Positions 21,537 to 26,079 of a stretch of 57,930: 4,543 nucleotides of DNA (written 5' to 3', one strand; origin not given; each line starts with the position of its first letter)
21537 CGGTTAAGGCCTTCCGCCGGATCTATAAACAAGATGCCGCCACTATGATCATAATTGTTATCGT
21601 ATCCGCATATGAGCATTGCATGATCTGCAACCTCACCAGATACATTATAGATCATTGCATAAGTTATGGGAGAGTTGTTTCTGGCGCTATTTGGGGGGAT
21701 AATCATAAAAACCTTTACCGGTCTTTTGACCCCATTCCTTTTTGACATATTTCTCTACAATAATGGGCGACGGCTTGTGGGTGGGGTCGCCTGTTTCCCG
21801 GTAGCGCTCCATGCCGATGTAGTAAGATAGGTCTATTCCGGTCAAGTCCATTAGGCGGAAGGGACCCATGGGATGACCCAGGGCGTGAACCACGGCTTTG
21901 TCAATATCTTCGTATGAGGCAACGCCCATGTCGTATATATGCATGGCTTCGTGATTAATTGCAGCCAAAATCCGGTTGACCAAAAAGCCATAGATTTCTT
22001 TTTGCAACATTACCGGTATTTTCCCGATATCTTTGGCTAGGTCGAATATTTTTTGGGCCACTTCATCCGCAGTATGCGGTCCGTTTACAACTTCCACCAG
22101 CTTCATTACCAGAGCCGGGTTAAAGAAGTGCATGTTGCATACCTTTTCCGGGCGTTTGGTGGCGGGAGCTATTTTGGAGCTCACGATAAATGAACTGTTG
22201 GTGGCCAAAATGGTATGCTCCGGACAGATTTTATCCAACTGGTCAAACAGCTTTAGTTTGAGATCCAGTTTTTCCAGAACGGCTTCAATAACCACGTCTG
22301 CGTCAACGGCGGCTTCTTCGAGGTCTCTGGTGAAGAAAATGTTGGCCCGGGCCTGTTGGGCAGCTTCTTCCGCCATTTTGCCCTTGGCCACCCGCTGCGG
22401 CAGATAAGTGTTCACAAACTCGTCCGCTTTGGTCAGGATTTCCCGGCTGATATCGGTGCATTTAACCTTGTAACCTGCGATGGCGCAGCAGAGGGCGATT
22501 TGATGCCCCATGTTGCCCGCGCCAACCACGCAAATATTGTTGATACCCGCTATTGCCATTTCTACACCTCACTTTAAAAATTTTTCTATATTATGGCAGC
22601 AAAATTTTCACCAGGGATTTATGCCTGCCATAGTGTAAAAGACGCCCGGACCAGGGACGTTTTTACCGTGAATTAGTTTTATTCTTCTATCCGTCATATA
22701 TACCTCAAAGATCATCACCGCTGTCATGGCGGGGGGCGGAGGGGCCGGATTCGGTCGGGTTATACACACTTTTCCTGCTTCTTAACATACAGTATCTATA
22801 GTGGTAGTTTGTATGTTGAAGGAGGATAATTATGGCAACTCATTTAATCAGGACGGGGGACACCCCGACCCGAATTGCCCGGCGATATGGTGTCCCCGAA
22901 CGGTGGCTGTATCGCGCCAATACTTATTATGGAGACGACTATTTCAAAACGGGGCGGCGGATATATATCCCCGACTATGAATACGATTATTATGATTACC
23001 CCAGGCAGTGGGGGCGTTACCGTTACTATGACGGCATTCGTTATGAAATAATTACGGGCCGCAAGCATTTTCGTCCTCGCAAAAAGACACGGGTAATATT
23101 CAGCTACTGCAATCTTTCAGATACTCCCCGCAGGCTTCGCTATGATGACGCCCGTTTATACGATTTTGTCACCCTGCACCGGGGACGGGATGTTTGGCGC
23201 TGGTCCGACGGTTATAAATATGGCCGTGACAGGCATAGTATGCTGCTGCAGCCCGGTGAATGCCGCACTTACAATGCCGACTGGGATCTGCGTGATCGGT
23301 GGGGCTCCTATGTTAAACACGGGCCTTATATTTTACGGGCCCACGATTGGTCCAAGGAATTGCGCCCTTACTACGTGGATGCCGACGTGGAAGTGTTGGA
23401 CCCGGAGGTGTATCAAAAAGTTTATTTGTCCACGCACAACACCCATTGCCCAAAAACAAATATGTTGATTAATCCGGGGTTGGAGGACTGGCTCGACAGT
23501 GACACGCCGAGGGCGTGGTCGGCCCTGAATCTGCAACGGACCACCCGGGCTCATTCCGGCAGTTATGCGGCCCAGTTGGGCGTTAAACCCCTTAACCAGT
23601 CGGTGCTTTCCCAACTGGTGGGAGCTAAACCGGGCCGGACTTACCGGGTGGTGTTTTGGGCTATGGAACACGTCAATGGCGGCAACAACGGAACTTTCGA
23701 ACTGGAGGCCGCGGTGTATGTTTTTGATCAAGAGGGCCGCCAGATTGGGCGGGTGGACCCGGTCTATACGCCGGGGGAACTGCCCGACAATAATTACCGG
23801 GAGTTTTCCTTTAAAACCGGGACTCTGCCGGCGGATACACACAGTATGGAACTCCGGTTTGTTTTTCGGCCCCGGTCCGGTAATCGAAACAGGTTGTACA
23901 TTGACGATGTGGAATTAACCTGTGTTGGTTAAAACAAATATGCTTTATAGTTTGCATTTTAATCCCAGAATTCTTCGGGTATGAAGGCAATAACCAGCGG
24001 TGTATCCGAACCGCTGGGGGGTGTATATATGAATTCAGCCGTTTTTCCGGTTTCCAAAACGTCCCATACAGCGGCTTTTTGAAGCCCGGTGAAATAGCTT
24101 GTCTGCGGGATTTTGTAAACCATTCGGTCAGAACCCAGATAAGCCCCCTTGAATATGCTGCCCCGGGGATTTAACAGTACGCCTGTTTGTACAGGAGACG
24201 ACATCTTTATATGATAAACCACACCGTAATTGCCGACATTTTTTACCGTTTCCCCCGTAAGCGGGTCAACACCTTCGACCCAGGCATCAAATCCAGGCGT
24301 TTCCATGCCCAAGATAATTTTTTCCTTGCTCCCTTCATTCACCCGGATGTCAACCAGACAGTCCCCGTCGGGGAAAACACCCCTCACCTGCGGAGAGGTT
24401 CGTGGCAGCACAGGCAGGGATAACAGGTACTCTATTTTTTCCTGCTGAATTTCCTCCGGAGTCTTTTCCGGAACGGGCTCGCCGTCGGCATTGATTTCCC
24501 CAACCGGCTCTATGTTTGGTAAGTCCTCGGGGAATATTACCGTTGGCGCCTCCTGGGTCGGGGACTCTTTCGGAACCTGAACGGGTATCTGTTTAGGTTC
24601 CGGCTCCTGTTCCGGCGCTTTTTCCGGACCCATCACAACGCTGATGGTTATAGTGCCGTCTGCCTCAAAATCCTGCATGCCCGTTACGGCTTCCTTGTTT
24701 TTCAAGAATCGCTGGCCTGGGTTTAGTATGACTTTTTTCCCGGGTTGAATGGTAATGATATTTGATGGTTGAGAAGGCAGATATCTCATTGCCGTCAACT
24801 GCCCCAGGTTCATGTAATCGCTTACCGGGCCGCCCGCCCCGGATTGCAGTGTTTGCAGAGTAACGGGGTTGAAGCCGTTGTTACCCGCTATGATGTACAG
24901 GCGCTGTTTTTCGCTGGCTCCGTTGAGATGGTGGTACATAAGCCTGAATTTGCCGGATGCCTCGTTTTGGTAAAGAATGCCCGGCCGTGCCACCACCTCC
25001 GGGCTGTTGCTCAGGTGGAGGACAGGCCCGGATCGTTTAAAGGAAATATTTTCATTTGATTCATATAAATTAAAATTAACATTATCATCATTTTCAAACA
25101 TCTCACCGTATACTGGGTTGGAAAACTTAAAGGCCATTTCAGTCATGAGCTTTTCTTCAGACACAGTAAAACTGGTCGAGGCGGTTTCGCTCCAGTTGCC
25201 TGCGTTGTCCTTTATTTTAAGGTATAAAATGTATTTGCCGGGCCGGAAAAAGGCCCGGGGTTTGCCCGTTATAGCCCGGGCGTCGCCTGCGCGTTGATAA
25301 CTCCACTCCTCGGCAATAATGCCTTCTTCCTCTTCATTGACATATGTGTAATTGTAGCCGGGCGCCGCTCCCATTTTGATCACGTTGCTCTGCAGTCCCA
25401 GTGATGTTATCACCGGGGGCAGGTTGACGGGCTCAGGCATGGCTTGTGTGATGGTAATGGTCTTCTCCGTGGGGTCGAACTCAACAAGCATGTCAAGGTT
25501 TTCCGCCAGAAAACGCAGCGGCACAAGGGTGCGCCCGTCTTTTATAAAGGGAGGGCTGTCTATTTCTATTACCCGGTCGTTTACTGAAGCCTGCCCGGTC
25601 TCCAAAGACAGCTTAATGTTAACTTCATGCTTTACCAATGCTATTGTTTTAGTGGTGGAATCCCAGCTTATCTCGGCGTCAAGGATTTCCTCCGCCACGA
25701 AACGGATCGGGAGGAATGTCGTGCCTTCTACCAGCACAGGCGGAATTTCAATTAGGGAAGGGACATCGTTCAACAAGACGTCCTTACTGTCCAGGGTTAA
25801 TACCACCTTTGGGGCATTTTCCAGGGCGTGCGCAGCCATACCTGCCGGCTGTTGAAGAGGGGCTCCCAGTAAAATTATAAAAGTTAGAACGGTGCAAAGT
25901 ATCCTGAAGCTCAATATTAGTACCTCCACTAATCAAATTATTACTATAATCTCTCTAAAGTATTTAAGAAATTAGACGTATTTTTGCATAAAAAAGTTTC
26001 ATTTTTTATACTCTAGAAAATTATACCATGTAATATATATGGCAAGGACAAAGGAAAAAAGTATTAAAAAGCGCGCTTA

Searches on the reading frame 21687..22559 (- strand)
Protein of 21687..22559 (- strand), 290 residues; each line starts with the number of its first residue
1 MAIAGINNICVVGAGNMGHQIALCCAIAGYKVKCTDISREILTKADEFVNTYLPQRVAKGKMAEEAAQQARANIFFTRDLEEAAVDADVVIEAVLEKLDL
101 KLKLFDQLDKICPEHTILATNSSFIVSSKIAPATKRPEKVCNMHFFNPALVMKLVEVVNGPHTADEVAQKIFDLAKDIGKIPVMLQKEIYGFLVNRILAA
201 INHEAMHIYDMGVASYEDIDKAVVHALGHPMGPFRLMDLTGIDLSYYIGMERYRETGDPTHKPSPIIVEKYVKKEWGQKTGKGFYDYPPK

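Call 20: search_protein_families(library=pfam, proteins=[window:21687-22559:-], max_evalue=0.00001)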
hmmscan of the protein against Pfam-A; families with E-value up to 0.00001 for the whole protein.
window:21687-22559:- (290 aa): 4 families
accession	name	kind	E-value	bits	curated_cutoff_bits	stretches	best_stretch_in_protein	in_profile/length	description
PF02737.24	3HCDH_N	-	1.7e-61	207.7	22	1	9-187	2-178/180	3-hydroxyacyl-CoA dehydrogenase, NAD binding domain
PF00725.27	3HCDH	-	3.7e-28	98.3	22.1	1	191-287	1-97/97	3-hydroxyacyl-CoA dehydrogenase, C-terminal domain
PF03721.20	UDPG_MGDP_dh_N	-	1.2e-06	28.6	27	1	8-94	2-84/187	UDP-glucose/GDP-mannose dehydrogenase family, NAD binding domain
PF01210.29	NAD_Gly3P_dh_N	-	1.7e-06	28.5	23.1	1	8-171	1-144/158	NAD-dependent glycerol-3-phosphate dehydrogenase N-terminus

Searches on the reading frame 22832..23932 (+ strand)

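Call 20: search_protein_families(library=pfam, proteins=[window:22832-23932:+], max_evalue=0.00001)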
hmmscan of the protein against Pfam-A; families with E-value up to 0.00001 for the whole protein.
window:22832-23932:+ (366 aa): 2 families
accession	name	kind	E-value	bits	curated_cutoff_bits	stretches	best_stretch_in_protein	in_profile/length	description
PF12690.13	BsuPI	-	3.9e-11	43.3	22.9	1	83-170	11-94/101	Intracellular proteinase inhibitor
PF01476.26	LysM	-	8.4e-06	26.1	20.9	0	4-47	1-43/43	LysM domain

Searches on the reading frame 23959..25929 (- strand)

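Call 17: search_protein_families(library=pfam, proteins=[window:23959-25929:-])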
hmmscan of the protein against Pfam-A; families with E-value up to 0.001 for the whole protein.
window:23959-25929:- (656 aa): 2 families
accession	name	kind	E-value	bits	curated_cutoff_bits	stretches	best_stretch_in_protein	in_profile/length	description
PF07833.16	Cu_amine_oxidN1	-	5.8e-33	113.5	24.2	2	54-160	3-108/108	Copper amine oxidase N-terminal domain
PF07495.19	Y_Y_Y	-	0.0007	19.9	26.6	0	229-256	36-64/65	Y_Y_Y domain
